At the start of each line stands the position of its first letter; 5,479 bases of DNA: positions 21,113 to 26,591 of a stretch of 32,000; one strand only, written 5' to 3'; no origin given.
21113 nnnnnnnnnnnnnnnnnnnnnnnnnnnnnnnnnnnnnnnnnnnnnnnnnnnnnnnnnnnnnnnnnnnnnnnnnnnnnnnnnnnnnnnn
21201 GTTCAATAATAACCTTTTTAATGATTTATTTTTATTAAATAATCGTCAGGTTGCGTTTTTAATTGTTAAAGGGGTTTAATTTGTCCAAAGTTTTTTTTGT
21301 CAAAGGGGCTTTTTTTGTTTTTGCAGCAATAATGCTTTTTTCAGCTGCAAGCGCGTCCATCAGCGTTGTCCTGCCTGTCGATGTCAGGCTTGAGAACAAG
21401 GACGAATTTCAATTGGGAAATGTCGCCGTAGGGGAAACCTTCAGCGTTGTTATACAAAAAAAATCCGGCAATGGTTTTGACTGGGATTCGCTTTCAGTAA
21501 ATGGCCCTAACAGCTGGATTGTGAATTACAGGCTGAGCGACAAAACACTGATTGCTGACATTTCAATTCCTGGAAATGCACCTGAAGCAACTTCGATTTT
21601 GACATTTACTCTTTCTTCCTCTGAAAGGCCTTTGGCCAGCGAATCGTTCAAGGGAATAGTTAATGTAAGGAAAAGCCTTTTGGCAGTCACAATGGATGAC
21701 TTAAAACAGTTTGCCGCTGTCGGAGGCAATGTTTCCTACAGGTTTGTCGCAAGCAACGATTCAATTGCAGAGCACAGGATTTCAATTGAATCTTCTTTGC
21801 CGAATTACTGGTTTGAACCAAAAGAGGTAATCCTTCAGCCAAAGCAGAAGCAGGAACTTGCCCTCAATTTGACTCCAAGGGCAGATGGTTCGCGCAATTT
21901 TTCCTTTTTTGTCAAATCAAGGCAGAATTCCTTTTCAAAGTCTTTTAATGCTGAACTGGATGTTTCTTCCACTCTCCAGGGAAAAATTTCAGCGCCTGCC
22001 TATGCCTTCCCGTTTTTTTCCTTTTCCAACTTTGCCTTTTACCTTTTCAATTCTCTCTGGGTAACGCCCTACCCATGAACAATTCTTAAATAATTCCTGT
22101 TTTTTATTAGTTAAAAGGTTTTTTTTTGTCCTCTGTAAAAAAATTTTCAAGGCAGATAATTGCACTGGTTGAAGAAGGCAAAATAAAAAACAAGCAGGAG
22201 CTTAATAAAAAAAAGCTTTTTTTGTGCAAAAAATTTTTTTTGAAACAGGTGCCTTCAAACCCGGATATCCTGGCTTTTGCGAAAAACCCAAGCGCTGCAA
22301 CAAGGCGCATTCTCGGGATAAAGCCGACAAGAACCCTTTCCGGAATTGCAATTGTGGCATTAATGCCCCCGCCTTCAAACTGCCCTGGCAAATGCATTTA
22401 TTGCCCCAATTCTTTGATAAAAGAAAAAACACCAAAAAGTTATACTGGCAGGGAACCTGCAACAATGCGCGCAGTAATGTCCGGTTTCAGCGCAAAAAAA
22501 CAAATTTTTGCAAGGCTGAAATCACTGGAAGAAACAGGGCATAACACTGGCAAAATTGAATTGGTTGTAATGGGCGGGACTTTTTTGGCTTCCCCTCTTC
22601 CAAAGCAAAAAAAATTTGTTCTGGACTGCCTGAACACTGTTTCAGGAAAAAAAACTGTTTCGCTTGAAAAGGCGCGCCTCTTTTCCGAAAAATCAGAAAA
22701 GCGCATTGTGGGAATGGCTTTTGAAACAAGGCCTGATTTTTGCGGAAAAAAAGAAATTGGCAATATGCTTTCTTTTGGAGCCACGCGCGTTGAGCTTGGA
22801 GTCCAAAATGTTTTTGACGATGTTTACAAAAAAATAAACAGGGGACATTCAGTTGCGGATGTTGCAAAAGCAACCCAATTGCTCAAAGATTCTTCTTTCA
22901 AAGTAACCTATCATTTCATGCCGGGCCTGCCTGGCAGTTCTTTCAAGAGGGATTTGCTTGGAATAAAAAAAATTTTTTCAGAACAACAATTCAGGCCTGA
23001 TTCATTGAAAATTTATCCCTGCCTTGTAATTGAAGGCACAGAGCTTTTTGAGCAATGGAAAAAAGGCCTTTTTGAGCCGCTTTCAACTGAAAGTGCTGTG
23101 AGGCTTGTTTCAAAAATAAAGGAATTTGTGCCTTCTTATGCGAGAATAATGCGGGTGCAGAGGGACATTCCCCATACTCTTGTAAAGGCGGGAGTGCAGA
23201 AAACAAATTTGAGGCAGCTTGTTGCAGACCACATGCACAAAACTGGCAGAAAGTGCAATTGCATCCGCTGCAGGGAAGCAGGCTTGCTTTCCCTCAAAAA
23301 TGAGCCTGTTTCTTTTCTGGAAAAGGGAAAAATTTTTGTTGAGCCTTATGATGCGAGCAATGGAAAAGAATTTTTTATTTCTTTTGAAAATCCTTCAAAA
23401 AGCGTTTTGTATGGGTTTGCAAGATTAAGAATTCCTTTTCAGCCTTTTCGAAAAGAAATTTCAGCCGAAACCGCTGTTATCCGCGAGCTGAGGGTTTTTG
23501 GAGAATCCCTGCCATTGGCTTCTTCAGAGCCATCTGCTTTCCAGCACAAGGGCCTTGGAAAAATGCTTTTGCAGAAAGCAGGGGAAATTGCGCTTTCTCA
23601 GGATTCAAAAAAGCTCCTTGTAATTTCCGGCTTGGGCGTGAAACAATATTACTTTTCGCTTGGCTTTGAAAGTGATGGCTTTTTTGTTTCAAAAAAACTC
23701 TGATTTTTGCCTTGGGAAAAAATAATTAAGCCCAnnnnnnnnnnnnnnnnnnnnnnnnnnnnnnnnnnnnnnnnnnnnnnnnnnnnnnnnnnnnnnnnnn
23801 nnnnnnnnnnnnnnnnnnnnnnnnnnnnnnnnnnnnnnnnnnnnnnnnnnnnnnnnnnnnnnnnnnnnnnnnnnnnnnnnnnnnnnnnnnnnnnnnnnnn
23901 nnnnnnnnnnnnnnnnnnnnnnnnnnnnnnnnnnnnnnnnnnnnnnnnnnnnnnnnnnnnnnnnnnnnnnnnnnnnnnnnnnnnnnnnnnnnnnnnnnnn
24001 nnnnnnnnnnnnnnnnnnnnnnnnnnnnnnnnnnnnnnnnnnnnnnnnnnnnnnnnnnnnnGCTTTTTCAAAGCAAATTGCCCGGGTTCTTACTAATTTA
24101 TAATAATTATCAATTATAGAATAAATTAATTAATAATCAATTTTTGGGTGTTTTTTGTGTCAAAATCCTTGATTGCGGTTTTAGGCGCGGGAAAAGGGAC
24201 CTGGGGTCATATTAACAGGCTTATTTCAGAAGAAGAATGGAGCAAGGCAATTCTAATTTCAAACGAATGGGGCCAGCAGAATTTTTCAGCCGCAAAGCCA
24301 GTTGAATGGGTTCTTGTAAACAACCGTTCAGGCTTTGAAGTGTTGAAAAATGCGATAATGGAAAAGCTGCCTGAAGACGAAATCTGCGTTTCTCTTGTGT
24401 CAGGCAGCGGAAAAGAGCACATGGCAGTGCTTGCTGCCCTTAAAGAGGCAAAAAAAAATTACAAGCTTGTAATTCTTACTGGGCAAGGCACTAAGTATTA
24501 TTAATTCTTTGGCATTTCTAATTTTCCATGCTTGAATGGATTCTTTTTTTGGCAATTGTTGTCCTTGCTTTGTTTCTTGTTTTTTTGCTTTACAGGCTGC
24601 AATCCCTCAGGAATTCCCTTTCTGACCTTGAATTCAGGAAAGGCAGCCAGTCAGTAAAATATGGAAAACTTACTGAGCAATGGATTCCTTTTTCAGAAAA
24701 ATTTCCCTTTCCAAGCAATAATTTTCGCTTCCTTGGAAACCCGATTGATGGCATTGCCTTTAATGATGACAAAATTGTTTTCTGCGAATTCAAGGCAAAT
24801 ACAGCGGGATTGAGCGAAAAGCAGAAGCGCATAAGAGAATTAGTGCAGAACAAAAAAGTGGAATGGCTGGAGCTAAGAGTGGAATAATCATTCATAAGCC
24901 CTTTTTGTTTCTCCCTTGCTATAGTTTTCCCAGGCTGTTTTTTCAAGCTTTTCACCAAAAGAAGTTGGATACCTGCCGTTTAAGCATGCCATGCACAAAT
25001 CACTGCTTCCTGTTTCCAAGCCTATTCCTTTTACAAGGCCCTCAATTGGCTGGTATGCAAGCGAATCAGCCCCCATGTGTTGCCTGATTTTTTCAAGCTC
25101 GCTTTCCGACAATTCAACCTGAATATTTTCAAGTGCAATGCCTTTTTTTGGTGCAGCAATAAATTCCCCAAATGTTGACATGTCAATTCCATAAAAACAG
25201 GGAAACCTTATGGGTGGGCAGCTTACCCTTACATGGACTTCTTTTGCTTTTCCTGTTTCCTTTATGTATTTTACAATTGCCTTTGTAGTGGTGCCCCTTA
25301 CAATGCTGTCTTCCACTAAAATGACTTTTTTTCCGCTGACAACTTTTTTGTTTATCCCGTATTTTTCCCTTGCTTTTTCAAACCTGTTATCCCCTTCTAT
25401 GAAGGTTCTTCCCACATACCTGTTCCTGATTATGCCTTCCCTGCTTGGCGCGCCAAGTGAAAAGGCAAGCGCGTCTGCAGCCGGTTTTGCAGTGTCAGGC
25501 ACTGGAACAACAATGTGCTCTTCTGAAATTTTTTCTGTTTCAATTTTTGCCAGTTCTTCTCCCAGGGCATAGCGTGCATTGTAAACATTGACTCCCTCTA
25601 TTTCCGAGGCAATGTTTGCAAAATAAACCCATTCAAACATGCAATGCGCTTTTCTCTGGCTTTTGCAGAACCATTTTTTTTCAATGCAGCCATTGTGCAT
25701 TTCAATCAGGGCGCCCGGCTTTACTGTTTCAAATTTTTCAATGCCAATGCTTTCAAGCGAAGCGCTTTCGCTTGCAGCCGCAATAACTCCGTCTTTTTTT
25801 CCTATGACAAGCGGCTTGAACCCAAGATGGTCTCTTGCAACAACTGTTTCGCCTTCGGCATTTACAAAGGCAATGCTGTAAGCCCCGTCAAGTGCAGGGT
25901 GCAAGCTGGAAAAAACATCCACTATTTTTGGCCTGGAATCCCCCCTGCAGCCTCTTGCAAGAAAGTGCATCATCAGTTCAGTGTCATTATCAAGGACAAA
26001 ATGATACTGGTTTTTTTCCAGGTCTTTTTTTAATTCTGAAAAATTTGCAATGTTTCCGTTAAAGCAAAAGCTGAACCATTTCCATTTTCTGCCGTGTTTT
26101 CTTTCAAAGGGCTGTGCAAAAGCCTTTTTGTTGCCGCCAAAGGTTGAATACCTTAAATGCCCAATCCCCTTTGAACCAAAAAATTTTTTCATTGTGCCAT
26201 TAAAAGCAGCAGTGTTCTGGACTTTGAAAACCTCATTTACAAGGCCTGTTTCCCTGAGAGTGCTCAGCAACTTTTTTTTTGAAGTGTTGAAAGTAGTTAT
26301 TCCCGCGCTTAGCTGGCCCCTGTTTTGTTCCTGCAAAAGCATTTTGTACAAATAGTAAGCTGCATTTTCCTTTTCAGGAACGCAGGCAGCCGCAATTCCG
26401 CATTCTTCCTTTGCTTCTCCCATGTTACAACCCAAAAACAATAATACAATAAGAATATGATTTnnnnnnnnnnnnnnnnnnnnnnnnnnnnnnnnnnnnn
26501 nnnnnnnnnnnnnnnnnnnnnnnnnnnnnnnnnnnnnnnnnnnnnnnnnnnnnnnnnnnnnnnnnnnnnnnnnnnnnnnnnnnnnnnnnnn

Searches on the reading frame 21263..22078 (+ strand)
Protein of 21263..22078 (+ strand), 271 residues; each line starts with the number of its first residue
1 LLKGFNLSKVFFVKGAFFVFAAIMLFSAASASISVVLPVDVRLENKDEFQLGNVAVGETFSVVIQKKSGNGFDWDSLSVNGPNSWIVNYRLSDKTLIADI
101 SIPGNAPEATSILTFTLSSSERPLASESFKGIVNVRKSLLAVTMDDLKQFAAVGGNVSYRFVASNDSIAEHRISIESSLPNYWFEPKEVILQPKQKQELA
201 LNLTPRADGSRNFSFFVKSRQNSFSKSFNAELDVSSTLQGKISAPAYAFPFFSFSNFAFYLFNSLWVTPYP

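Call 61: search_protein_families(library=pfam, proteins=[window:21263-22078:+], max_evalue=0.05)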
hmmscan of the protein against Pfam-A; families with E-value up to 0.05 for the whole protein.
window:21263-22078:+ (271 aa): 1 family
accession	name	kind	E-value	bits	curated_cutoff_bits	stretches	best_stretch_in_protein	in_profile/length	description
PF22544.2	HYDIN_VesB_CFA65-like_Ig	-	0.049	14.3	25.5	0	153-220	17-87/100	HYDIN/CFA65/VesB-like, Ig-like domain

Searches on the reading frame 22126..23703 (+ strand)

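Call 61: search_protein_families(library=pfam, proteins=[window:22126-23703:+], max_evalue=0.05)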
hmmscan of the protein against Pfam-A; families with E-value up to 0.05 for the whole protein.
window:22126-23703:+ (525 aa): 5 families
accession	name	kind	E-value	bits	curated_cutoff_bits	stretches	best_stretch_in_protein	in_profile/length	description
PF16199.10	Radical_SAM_C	-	9.3e-22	77.4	31.9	1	291-371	1-84/85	Radical_SAM C-terminal domain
PF04055.27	Radical_SAM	-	2.7e-14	54.1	29.5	1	83-272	4-155/166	Radical SAM superfamily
PF23613.1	ELP3_N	-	9.8e-10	38.7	27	1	6-70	3-69/70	ELP3 N-terminal domain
PF13673.13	Acetyltransf_10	-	0.0084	16.5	23.6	1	471-516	62-109/128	Acetyltransferase (GNAT) domain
PF13508.13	Acetyltransf_7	-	0.019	15.8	27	1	471-515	39-83/84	Acetyltransferase (GNAT) domain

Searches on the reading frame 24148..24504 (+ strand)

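Call 86: search_protein_families(library=pfam, proteins=[window:24148-24504:+], max_evalue=0.05)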
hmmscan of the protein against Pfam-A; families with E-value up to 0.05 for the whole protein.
window:24148-24504:+ (118 aa): 2 families
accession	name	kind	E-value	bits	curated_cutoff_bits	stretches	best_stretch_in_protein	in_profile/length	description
PF16394.10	DUF5003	-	0.027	13.9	25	1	27-80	199-252/341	Domain of unknown function (DUF5003)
PF25092.1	SH3_KIN17_C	-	0.04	14.8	27.9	0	81-113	7-39/57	KIN17 C-terminal SH3 domain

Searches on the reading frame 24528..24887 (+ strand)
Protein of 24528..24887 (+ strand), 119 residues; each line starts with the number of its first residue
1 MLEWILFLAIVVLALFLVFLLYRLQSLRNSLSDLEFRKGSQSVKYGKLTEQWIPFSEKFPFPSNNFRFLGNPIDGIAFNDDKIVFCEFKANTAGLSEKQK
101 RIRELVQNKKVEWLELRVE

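Call 86: search_protein_families(library=pfam, proteins=[window:24528-24887:+], max_evalue=0.05)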
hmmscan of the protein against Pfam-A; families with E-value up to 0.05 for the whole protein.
window:24528-24887:+ (119 aa): 1 family
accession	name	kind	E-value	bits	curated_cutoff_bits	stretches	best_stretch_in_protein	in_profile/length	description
PF10107.15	Endonuc_Holl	-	5.1e-17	62.6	23.8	1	39-117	73-158/159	Endonuclease related to archaeal Holliday junction resolvase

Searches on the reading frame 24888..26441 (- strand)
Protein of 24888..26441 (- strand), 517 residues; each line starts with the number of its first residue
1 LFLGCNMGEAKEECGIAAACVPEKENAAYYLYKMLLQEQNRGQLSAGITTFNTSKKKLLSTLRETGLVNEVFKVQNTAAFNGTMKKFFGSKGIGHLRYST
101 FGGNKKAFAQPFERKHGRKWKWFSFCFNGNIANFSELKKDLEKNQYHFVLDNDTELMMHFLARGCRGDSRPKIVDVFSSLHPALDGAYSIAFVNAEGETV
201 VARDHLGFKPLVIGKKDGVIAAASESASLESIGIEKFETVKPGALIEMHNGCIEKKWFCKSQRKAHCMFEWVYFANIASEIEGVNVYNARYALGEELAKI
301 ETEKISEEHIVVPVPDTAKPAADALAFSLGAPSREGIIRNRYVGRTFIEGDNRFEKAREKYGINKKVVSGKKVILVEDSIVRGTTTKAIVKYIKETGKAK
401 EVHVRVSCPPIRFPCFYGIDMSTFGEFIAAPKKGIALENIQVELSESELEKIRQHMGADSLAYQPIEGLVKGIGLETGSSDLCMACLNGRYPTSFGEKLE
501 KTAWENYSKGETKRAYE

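Call 61: search_protein_families(library=pfam, proteins=[window:24888-26441:-], max_evalue=0.05)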
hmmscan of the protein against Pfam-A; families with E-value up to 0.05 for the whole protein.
window:24888-26441:- (517 aa): 4 families
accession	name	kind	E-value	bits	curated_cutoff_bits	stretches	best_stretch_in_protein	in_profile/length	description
PF13522.11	GATase_6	-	1.3e-18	67.8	27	1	91-225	12-130/130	Glutamine amidotransferase domain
PF13537.11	GATase_7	-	3e-18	66.5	25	1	107-229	11-121/123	Glutamine amidotransferase domain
PF00156.33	Pribosyltran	-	2.7e-06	27.2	26.3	1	292-408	13-124/158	Phosphoribosyl transferase domain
PF13230.11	GATase_4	-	0.00044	19.7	23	1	93-202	75-184/272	Glutamine amidotransferases class-II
